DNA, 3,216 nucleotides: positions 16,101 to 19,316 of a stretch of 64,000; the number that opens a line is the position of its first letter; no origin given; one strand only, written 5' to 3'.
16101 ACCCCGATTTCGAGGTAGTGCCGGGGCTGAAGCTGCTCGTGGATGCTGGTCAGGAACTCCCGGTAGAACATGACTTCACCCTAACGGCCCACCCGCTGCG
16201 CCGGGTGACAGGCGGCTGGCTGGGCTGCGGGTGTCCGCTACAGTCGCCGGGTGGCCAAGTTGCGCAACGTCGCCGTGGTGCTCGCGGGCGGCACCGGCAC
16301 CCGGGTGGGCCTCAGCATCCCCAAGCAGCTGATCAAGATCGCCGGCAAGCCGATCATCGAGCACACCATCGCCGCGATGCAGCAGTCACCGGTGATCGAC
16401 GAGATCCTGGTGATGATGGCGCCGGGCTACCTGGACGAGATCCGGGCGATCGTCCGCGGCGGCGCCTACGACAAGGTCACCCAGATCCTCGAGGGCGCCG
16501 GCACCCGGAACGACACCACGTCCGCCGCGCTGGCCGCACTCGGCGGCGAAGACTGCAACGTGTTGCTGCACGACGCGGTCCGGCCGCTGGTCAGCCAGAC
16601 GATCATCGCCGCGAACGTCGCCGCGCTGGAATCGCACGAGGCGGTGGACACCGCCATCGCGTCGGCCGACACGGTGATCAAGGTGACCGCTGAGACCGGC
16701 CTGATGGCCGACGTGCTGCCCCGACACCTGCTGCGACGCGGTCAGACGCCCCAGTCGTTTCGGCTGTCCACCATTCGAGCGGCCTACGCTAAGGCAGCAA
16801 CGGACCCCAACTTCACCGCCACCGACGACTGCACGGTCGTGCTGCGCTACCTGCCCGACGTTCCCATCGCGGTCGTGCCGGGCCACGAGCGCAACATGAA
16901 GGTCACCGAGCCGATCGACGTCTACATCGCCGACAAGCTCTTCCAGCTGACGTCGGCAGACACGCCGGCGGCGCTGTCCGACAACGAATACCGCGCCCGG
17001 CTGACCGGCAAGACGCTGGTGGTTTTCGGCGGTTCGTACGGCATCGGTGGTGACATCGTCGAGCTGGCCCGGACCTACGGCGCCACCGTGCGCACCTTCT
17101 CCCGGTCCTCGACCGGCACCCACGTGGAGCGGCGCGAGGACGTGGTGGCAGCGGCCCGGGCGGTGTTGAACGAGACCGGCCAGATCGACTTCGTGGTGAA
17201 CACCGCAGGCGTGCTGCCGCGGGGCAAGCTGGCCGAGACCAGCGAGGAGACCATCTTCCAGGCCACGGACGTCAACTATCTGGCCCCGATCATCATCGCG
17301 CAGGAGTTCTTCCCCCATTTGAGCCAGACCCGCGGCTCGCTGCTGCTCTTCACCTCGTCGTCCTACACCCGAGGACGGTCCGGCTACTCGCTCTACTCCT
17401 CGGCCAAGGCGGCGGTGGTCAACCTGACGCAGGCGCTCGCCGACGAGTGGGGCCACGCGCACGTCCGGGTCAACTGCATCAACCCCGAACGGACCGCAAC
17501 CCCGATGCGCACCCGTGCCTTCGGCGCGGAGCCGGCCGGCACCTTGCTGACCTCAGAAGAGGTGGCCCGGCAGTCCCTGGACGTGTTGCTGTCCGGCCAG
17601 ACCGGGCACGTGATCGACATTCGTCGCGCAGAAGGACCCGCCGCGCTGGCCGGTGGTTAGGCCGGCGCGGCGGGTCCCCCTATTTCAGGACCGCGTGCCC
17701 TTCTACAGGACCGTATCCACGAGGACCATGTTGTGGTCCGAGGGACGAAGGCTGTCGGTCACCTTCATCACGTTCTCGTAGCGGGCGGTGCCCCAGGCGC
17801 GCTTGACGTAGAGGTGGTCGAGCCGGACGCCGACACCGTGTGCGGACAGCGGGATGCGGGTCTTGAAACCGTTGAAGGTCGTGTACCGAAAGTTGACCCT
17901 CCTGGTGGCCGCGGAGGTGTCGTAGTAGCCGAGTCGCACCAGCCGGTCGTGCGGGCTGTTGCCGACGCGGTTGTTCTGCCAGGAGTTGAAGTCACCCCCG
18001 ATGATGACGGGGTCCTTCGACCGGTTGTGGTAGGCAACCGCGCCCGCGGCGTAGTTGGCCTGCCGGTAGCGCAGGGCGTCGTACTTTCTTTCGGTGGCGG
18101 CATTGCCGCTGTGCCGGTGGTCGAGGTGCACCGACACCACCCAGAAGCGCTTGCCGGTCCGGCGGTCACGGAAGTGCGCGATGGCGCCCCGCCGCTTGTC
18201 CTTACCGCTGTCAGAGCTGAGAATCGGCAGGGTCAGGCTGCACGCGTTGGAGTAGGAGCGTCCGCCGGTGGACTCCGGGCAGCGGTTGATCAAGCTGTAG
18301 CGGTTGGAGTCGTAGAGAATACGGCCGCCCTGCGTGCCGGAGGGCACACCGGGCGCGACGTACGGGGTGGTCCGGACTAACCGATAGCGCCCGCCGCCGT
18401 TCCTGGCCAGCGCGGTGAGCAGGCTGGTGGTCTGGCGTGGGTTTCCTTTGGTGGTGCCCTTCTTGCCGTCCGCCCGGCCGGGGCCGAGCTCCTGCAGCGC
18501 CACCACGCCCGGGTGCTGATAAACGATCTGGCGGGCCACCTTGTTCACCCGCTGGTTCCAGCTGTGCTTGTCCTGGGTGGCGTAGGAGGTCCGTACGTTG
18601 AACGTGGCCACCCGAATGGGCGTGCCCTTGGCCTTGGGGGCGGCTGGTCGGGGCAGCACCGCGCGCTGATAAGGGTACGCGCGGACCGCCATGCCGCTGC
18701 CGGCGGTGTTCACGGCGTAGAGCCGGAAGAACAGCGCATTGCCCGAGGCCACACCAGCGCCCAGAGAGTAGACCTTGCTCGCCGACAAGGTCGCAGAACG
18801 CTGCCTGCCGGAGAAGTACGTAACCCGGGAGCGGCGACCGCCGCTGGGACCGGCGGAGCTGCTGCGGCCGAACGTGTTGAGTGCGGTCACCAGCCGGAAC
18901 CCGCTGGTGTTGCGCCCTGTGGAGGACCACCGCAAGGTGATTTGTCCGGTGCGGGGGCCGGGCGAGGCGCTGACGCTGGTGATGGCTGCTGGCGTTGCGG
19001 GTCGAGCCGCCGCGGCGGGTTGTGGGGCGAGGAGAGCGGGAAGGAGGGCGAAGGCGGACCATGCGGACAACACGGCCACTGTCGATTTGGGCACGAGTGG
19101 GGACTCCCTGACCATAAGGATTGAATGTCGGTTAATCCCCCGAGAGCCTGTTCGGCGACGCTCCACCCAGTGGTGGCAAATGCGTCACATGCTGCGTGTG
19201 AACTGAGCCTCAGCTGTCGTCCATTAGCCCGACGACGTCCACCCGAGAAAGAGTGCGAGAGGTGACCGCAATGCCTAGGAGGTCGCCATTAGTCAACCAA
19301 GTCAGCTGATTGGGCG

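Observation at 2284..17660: Candidate methyl-capped, O-acylated ribitol-phosphate surface polymer system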

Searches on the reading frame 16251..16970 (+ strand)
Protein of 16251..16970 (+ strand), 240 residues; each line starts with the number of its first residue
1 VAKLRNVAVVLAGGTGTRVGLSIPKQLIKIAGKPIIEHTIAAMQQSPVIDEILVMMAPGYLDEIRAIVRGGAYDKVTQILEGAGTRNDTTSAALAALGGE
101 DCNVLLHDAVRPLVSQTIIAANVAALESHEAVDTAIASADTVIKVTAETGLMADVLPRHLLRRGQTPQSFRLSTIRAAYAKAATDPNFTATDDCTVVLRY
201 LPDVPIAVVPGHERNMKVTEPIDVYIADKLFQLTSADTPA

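Call 49: search_solved_structures(query=window:16251-16970:+, max_evalue=1e-15, show_alignments=5)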
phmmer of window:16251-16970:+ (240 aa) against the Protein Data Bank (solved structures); distinct sequences matched with E-value up to 1e-15: 26.
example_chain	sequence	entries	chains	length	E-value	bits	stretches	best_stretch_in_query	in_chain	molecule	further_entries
4jis_A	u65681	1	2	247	4e-29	105.1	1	8-232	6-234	ribitol-5-phosphate cytidylyltransferase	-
3f1c_A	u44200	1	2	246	7.7e-29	104.2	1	8-233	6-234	Putative 2-C-methyl-D-erythritol 4-phosphate cytidylyltransferase 2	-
2xwl_A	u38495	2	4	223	7.9e-29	104.2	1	6-230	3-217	2-C-METHYL-D-ERYTHRITOL 4-PHOSPHATE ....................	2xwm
6xhp_A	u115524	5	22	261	2.5e-28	102.5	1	8-232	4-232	Ribitol-5-phosphate cytidylyltransferase 1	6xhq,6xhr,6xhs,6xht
2vsh_A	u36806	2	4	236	2.7e-27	99.1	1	8-231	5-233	2-C-METHYL-D-ERYTHRITOL 4-PHOSPHATE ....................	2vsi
4kt7_A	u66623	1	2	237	8.5e-23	84.4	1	8-232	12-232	2-C-methyl-D-erythritol 4-phosphate cytidylyltransferase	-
7kmw_A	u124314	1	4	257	5.7e-21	78.5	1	7-230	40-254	2-C-methyl-D-erythritol 4-phosphate cytidylyltransferase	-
2xwn_A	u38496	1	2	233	1.2e-19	74.1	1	7-229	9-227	2-C-METHYL-D-ERYTHRITOL 4-PHOSPHATE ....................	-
3okr_A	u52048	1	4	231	1.3e-19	74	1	7-229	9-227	2-C-methyl-D-erythritol 4-phosphate cytidylyltransferase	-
3q7u_A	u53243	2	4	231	1.4e-19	74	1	7-229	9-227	2-C-methyl-D-erythritol 4-phosphate cytidyltransferase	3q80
1vgz_A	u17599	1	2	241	2.5e-19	73.1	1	3-231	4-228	4-diphosphocytidyl-2C-methyl-D-erythritol synthase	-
1vgw_A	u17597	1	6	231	3e-19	72.8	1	3-230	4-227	4-diphosphocytidyl-2C-methyl-D-erythritol synthase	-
5ddt_A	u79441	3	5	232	2.2e-18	70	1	9-235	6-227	2-C-methyl-D-erythritol 4-phosphate cytidylyltransferase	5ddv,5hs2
5mrn_A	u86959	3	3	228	2.4e-18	69.9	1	8-231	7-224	2-C-methyl-D-erythritol 4-phosphate cytidylyltransferase, chloroplastic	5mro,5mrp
2yc3_A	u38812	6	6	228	3.4e-18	69.4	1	8-231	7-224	2-C-METHYL-D-ERYTHRITOL 4-PHOSPHATE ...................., CHLOROPLASTIC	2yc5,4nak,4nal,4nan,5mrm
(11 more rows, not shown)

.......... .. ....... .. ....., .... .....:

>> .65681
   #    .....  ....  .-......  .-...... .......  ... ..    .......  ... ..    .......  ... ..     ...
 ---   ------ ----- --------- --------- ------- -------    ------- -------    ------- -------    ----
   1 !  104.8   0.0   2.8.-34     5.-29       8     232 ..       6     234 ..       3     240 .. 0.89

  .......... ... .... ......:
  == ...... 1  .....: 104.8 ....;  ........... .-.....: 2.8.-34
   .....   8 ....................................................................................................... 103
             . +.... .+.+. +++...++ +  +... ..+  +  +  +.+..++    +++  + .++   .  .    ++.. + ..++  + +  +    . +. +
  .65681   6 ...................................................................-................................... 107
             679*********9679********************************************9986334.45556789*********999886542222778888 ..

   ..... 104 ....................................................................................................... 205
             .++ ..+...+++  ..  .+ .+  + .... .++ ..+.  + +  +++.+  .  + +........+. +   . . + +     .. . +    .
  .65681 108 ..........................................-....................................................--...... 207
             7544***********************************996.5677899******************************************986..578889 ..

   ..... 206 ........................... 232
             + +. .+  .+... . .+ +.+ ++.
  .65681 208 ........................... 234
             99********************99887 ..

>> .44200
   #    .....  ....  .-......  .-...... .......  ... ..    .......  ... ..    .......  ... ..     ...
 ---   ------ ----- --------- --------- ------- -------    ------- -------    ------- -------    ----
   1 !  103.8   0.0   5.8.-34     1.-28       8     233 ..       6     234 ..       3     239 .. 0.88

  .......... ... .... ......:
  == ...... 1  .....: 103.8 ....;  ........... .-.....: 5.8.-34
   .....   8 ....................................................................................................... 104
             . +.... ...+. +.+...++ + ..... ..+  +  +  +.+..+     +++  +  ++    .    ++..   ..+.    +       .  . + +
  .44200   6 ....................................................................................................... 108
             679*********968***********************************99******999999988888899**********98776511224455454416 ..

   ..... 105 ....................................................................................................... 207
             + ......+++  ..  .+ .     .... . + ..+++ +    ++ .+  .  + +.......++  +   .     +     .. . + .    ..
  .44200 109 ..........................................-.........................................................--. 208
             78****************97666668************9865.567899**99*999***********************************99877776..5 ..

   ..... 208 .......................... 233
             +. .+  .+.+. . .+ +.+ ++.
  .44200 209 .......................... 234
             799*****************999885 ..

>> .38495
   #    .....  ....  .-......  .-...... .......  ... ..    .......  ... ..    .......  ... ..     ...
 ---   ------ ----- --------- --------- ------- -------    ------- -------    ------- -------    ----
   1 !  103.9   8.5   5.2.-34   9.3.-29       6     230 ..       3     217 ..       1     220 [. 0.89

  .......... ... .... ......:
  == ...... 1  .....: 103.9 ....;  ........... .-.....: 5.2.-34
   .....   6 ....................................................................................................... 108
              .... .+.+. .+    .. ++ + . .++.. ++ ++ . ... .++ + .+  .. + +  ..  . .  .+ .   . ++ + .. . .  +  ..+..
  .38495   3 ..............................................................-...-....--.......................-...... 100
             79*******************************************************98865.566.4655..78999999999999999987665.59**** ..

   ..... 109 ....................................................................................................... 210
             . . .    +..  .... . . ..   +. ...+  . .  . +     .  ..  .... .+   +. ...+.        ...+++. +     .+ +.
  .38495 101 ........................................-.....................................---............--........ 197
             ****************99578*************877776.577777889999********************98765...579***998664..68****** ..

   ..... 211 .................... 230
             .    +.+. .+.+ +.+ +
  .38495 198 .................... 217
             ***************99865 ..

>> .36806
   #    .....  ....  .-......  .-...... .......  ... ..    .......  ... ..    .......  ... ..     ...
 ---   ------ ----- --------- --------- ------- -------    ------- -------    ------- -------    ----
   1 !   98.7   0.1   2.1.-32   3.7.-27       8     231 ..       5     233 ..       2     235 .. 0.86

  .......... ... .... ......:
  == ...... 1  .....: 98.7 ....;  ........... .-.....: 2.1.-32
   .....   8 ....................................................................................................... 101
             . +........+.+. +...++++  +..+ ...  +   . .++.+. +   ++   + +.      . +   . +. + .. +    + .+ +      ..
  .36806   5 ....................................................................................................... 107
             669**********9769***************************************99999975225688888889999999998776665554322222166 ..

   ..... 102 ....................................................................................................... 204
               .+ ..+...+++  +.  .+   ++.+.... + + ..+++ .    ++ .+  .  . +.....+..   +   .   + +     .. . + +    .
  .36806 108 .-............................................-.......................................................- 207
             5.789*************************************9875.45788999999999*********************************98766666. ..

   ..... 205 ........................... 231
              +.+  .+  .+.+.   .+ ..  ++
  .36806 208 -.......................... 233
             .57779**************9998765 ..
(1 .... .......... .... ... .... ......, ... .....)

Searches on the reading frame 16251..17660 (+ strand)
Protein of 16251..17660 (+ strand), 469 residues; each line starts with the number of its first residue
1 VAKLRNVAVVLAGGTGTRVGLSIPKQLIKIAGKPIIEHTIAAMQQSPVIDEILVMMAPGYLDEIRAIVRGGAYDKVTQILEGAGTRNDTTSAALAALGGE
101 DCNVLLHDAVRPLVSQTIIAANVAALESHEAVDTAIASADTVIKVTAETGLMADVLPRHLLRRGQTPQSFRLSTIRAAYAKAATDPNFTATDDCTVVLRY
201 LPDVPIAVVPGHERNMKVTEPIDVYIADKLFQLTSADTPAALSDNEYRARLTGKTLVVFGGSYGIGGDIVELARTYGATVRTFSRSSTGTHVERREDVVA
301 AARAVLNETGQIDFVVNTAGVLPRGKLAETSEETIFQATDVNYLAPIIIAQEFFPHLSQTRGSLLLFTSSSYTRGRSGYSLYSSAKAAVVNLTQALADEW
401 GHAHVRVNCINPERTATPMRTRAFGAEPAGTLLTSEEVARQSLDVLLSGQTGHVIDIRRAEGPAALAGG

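Call 4: search_protein_families(library=pfam, proteins=[window:16251-17660:+], max_evalue=0.01)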
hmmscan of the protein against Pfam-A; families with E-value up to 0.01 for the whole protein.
window:16251-17660:+ (469 aa): 8 families
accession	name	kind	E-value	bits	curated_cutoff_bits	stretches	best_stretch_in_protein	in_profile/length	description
PF01128.25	IspD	-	7.5e-46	157.1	27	1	7-229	2-217/221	2-C-methyl-D-erythritol 4-phosphate cytidylyltransferase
PF00106.31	adh_short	-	1.3e-29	103.5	26.6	1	256-422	3-189/195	short chain dehydrogenase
PF13561.12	adh_short_C2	-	1.9e-27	96.8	27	1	288-425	48-186/236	Enoyl-(Acyl carrier protein) reductase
PF12804.13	NTP_transf_3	-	4.2e-13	50.2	27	1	8-139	1-123/160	MobA-like NTP transferase domain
PF00483.29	NTP_transferase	-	1.3e-05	25.4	21.2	1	8-88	2-85/245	Nucleotidyl transferase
PF23441.1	SDR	-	1.5e-05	24.9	27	1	311-424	90-203/258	SDR-like rossmann domain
PF02348.25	CTP_transf_3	-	0.0024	18.2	22.6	1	25-54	16-45/217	Cytidylyltransferase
PF08659.16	KR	-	0.0051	17.2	22.6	1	291-395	61-162/180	KR domain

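Call 8: search_protein_families(library=ncbifam, proteins=[window:16251-17660:+], max_evalue=0.001)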
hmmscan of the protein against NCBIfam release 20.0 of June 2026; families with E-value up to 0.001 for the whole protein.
window:16251-17660:+ (469 aa): 230 families (the best 25 are shown)
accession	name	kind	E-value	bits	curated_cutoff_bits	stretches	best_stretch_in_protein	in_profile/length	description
TIGR00453.1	ispD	equivalog_domain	1.8e-48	164.9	181.3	1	7-230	1-218/219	2-C-methyl-D-erythritol 4-phosphate cytidylyltransferase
NF001186.0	PRK00155.2-3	equivalog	3.3e-42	144.4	253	1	5-231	4-222/224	2-C-methyl-D-erythritol 4-phosphate cytidylyltransferase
NF001183.0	PRK00155.1-3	subfamily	2.4e-41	141.6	166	1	7-232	3-232/237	D-ribitol-5-phosphate cytidylyltransferase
NF006899.0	PRK09382.1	equivalog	3.1e-35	122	417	1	7-232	8-221/387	bifunctional 2-C-methyl-D-erythritol 4-phosphate cytidylyltransferase/2-C-methyl-D-erythritol 2,4-cyclodiphosphate synthase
NF009924.0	PRK13385.1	subfamily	2.4e-34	119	342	1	8-234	5-226/230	2-C-methyl-D-erythritol 4-phosphate cytidylyltransferase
NF005559.1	PRK07231.1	subfamily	1.3e-27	96.9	215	1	289-425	58-196/249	glucose 1-dehydrogenase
NF005893.0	PRK07856.1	equivalog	1.4e-27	96.6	255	1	249-428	5-195/255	SDR family oxidoreductase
NF006509.0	PRK08945.1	equivalog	1.8e-25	89.6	269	1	296-440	78-224/248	YciK family oxidoreductase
NF052558.1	MBtsdlDhBudC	equivalog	1.2e-24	87.2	270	1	286-423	53-190/250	meso-2,3-butanediol dehydrogenase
NF006123.0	PRK08267.1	equivalog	7.2e-24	84.4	261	1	292-446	58-220/261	SDR family oxidoreductase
TIGR03971.1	SDR_subfam_1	subfamily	2.9e-22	79.3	300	1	291-423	72-206/271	mycofactocin-coupled SDR family oxidoreductase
NF006074.0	PRK08220.1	equivalog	1.6e-21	77.1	312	1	249-424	4-189/251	2,3-dihydro-2,3-dihydroxybenzoate dehydrogenase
NF005095.0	PRK06523.1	subfamily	4.8e-21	75.4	231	1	248-426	5-197/261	oxidoreductase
NF006121.0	PRK08265.1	subfamily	7e-20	71.6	294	1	290-417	60-186/263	short chain dehydrogenase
NF004825.0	PRK06181.1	equivalog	1.1e-19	70.8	215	1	290-433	62-204/268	SDR family oxidoreductase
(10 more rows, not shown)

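Call 15: search_solved_structures(query=window:16251-17660:+, max_evalue=1e-10)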
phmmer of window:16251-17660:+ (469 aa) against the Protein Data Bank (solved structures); distinct sequences matched with E-value up to 1e-10: 90 (the best 60 are shown).
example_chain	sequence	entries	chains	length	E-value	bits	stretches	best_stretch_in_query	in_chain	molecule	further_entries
4jis_A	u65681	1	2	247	1.5e-28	103.2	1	8-232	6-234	ribitol-5-phosphate cytidylyltransferase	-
3f1c_A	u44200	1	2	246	3e-28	102.3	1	8-233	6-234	Putative 2-C-methyl-D-erythritol 4-phosphate cytidylyltransferase 2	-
2xwl_A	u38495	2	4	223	3.1e-28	102.2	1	6-230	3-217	2-C-METHYL-D-ERYTHRITOL 4-PHOSPHATE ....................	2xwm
6xhp_A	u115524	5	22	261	4.7e-28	101.7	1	8-239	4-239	Ribitol-5-phosphate cytidylyltransferase 1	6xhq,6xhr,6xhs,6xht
2vsh_A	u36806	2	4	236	1.1e-26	97.1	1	8-231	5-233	2-C-METHYL-D-ERYTHRITOL 4-PHOSPHATE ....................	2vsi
4kt7_A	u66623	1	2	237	3e-22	82.5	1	8-232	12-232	2-C-methyl-D-erythritol 4-phosphate cytidylyltransferase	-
7kmw_A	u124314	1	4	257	2e-20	76.5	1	7-230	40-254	2-C-methyl-D-erythritol 4-phosphate cytidylyltransferase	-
2xwn_A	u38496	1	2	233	4.1e-19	72.2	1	7-229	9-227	2-C-METHYL-D-ERYTHRITOL 4-PHOSPHATE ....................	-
3okr_A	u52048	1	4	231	4.5e-19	72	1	7-229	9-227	2-C-methyl-D-erythritol 4-phosphate cytidylyltransferase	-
3q7u_A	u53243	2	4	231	4.6e-19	72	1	7-229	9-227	2-C-methyl-D-erythritol 4-phosphate cytidyltransferase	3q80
1vgz_A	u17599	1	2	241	8.4e-19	71.2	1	3-231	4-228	4-diphosphocytidyl-2C-methyl-D-erythritol synthase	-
1vgw_A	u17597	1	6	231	1e-18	70.9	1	3-230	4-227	4-diphosphocytidyl-2C-methyl-D-erythritol synthase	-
5ddt_A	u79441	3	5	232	7.3e-18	68.1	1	9-235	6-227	2-C-methyl-D-erythritol 4-phosphate cytidylyltransferase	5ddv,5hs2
5mrn_A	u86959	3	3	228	7.9e-18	67.9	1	8-231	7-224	2-C-methyl-D-erythritol 4-phosphate cytidylyltransferase, chloroplastic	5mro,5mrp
2yc3_A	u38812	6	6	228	1.1e-17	67.5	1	8-231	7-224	2-C-METHYL-D-ERYTHRITOL 4-PHOSPHATE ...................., CHLOROPLASTIC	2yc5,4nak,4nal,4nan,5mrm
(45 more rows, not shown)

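Call 30: find_encoding_contigs(protein=window:16251-17660:+, flank=10000, max_places=4)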
Protein window:16251-17660:+ (469 aa): 1 contig read that carries it; 1 place shown.
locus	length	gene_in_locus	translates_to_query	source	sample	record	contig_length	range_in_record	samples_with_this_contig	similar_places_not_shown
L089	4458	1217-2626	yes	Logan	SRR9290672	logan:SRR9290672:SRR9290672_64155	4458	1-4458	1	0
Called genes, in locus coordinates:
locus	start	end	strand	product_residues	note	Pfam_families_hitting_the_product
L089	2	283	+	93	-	?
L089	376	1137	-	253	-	PF13578:Methyltransf_24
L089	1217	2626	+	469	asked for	PF00483:NTP_transferase (weak), PF01128:IspD, PF12804:NTP_transf_3, PF23441:SDR (faint), PF00106:adh_short, PF13561:adh_short_C2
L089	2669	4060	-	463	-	PF03372:Exo_endo_phos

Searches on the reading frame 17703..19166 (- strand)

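Call 4: search_protein_families(library=pfam, proteins=[window:17703-19166:-], max_evalue=0.01)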
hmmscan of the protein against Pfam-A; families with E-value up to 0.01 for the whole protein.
window:17703-19166:- (487 aa): 1 family
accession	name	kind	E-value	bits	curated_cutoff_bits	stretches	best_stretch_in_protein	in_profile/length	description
PF03372.29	Exo_endo_phos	-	1.2e-13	51.8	24.5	1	187-478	1-225/225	Endonuclease/Exonuclease/phosphatase family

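Call 8: search_protein_families(library=ncbifam, proteins=[window:17703-19166:-], max_evalue=0.001)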
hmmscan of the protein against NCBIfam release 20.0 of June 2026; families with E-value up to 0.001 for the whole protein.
window:17703-19166:- (487 aa): 2 families
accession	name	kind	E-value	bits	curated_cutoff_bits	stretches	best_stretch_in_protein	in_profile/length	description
NF033681.1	ExeM_NucH_DNase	subfamily_domain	5.6e-11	42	300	1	139-423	198-470/546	ExeM/NucH family extracellular endonuclease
NF045851.1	mem_nucl_MnuA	subfamily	0.00021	21.3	185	1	187-352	2-153/317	MnuA family membrane nuclease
